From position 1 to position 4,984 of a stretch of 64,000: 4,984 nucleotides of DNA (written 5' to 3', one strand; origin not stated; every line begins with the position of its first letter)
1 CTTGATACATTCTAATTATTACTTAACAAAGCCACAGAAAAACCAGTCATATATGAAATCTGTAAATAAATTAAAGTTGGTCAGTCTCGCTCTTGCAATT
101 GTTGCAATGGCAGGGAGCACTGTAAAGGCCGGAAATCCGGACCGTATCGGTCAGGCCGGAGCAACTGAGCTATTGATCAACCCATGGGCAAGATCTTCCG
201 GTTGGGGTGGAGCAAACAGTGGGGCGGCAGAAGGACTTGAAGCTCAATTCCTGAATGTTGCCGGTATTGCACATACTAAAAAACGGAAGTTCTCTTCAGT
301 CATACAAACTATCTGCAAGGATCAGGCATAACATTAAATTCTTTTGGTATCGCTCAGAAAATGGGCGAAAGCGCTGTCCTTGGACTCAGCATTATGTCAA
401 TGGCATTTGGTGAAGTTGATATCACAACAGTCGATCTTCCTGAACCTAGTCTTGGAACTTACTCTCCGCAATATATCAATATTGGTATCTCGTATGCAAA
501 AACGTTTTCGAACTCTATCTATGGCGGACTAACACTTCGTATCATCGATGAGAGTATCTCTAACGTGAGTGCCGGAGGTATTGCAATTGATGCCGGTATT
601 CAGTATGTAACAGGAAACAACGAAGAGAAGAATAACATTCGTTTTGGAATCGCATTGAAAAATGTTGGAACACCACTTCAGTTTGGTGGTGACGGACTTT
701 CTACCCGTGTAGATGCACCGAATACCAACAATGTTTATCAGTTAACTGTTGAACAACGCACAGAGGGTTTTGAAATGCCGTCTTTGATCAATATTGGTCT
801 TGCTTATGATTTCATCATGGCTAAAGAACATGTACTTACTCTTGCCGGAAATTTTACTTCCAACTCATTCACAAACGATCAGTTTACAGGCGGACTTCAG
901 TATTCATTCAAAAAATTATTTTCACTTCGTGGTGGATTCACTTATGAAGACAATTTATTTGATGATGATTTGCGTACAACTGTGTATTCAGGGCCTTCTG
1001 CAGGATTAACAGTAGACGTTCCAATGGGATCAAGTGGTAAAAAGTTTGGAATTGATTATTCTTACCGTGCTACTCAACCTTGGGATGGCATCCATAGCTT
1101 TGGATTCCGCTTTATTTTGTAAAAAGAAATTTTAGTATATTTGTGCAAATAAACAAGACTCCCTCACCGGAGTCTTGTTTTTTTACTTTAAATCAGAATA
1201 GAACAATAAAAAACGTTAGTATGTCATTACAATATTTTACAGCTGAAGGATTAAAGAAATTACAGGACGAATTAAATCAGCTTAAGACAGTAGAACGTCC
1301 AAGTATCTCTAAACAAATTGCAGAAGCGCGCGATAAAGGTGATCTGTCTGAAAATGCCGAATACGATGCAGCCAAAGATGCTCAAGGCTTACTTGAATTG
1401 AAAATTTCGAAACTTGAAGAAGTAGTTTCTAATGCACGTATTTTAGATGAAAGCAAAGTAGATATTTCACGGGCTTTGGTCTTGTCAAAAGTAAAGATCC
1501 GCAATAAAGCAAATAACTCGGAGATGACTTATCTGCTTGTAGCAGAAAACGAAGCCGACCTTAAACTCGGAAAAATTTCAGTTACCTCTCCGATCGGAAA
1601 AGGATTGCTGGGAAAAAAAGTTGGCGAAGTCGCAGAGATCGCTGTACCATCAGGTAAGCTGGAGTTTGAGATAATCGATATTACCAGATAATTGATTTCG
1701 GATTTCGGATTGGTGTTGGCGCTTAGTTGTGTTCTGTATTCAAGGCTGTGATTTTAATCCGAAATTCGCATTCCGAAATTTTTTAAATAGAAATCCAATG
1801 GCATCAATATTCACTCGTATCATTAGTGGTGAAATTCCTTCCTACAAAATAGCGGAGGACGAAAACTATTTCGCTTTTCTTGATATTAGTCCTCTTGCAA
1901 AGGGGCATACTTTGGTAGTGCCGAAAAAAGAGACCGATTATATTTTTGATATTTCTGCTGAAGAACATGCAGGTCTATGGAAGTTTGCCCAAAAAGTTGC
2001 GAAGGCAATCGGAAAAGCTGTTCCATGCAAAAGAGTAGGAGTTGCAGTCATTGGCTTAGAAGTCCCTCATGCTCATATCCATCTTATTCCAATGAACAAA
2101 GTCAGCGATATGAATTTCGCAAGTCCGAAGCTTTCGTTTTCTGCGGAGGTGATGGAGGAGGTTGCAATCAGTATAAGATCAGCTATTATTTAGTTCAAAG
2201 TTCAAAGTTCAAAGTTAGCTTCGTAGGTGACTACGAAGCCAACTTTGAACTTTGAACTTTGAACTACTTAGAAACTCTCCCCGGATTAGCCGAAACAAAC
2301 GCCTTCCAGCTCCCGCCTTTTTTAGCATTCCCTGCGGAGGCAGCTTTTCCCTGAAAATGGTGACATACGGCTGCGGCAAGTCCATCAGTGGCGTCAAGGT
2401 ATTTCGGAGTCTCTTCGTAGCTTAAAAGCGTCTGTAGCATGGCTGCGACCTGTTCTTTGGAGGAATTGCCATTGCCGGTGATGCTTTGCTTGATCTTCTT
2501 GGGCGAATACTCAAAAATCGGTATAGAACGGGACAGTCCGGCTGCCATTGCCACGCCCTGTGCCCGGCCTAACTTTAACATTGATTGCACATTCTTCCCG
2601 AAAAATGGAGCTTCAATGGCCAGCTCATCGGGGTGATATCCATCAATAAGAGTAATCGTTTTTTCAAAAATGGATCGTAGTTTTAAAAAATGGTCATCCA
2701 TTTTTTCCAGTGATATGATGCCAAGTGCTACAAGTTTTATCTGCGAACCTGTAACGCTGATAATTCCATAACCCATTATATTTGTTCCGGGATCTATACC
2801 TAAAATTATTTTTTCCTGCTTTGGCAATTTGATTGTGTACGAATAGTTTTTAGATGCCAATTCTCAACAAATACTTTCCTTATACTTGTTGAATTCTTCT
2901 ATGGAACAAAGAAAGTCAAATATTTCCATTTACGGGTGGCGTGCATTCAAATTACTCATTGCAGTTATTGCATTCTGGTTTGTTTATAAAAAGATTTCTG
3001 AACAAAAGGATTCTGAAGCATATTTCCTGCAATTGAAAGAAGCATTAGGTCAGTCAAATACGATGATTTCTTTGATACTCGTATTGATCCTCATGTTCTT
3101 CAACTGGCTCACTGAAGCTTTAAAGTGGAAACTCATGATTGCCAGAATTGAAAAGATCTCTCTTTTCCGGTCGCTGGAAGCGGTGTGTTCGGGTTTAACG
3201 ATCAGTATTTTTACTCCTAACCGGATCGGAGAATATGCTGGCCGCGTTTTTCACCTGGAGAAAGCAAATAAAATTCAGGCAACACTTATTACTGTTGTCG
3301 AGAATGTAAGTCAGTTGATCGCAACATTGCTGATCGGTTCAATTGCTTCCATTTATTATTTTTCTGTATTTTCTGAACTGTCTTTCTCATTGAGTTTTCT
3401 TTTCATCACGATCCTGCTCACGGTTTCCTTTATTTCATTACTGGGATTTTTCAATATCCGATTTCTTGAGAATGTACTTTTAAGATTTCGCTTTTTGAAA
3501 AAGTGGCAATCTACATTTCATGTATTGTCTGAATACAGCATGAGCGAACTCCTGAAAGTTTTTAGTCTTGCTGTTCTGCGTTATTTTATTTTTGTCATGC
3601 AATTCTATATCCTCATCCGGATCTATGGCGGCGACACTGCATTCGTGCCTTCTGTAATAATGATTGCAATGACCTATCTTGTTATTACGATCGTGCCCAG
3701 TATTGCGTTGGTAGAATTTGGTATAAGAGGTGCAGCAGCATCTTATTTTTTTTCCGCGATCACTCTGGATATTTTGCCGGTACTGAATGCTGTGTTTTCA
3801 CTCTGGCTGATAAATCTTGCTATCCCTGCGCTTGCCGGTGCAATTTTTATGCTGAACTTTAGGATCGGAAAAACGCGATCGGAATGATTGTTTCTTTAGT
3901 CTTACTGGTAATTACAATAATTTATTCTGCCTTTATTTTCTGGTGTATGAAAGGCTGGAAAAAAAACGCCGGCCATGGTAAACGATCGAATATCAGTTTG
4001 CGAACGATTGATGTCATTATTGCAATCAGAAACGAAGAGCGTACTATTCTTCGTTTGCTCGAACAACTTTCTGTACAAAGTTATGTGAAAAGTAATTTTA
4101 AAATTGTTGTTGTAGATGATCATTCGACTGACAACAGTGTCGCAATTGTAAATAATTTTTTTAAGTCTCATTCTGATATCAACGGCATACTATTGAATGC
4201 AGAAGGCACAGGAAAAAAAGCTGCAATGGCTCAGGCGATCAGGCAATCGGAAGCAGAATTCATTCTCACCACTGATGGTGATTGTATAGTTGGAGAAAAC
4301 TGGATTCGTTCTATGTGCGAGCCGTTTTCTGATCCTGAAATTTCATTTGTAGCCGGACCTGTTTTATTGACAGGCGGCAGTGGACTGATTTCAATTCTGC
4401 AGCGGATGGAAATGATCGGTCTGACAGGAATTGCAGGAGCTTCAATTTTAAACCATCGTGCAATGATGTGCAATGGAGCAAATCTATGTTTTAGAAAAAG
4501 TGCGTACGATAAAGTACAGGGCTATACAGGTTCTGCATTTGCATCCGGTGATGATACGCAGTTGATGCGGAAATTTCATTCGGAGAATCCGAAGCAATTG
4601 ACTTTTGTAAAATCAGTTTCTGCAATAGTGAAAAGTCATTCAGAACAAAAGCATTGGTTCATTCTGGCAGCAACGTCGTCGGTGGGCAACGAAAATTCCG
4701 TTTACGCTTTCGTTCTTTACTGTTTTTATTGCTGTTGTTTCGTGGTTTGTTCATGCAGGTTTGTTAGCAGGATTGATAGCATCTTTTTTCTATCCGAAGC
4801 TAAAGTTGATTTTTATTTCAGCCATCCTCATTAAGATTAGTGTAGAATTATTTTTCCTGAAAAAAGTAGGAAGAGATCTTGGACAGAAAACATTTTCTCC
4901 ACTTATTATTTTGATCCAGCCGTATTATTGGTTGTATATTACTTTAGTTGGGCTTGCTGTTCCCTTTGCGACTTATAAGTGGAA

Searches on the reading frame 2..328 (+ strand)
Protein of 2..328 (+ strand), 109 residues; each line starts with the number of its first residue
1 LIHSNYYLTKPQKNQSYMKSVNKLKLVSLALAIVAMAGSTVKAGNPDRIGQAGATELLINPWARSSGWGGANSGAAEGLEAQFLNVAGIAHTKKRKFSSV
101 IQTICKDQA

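Call 70: search_protein_families(library=pfam, proteins=[window:2-328:+], max_evalue=0.01)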
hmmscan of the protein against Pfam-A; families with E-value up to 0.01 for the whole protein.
window:2-328:+ (109 aa): 0 families

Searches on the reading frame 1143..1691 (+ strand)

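Call 22: search_protein_families(library=pfam, proteins=[window:1143-1691:+], max_evalue=0.0001)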
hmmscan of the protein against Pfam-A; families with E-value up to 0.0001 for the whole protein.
window:1143-1691:+ (182 aa): 2 families
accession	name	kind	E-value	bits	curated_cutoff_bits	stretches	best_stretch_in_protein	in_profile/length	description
PF03449.20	GreA_GreB_N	-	7e-29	100.3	24.5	1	31-100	2-71/71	Transcription elongation factor, N-terminal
PF01272.25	GreA_GreB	-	2e-23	82.6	26.9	1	113-181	8-76/77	Transcription elongation factor, GreA/GreB, C-term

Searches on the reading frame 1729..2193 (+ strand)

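Call 22: search_protein_families(library=pfam, proteins=[window:1729-2193:+], max_evalue=0.0001)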
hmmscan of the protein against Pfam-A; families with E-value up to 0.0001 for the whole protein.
window:1729-2193:+ (154 aa): 2 families
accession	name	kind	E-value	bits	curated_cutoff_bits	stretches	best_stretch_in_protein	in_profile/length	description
PF01230.28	HIT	-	9.8e-21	74.7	21.5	1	34-123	2-96/98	HIT domain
PF11969.13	DcpS_C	-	2.4e-10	41.3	24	1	27-124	3-104/114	Scavenger mRNA decapping enzyme C-term binding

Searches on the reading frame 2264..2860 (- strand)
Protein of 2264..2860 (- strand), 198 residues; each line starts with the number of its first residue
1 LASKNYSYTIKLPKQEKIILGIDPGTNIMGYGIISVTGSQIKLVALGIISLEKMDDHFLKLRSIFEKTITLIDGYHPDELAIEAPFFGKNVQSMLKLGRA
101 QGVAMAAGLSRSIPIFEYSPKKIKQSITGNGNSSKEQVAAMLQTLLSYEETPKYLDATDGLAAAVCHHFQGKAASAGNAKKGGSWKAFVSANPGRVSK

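Call 22: search_protein_families(library=pfam, proteins=[window:2264-2860:-], max_evalue=0.0001)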
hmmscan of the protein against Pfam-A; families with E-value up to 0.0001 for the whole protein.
window:2264-2860:- (198 aa): 1 family
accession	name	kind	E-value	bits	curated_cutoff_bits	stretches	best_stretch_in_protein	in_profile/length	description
PF02075.23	RuvC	-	1.9e-43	148.4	22.2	1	19-167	1-148/148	Crossover junction endodeoxyribonuclease RuvC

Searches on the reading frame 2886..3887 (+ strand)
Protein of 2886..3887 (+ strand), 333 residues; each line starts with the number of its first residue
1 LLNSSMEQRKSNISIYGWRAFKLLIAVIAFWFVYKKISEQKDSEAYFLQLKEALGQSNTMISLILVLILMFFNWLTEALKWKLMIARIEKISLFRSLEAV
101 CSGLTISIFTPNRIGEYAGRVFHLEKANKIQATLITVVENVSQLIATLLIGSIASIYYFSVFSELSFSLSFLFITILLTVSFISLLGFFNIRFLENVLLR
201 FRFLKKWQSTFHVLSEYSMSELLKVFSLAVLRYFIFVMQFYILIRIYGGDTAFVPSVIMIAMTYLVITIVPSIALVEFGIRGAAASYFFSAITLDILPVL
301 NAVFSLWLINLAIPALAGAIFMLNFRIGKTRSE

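Call 22: search_protein_families(library=pfam, proteins=[window:2886-3887:+], max_evalue=0.0001)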
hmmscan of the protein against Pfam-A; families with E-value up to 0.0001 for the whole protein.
window:2886-3887:+ (333 aa): 1 family
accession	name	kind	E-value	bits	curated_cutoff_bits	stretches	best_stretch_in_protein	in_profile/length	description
PF03706.18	LPG_synthase_TM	-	3.3e-15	56.8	33.4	1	21-292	3-276/302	Lysylphosphatidylglycerol synthase TM region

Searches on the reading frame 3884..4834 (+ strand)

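Call 22: search_protein_families(library=pfam, proteins=[window:3884-4834:+], max_evalue=0.0001)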
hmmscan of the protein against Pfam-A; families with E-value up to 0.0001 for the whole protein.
window:3884-4834:+ (316 aa): 5 families
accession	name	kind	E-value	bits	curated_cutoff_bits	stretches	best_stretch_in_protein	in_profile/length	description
PF00535.33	Glycos_transf_2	-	2.6e-23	83.2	23.3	1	44-210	2-166/168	Glycosyl transferase family 2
PF13641.12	Glyco_tranf_2_3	-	5e-16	59.8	27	1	42-232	3-195/230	Glycosyltransferase like family 2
PF13506.12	Glyco_transf_21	-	8.3e-10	38.8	21.7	1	111-233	18-139/174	Glycosyl transferase family 21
PF13632.12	Glyco_trans_2_3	-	2.3e-05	24.7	27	1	127-251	2-123/198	Glycosyl transferase family group 2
PF10111.15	Glyco_tranf_2_2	-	5e-05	23.4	27.3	1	44-138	2-96/276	Glycosyltransferase like family 2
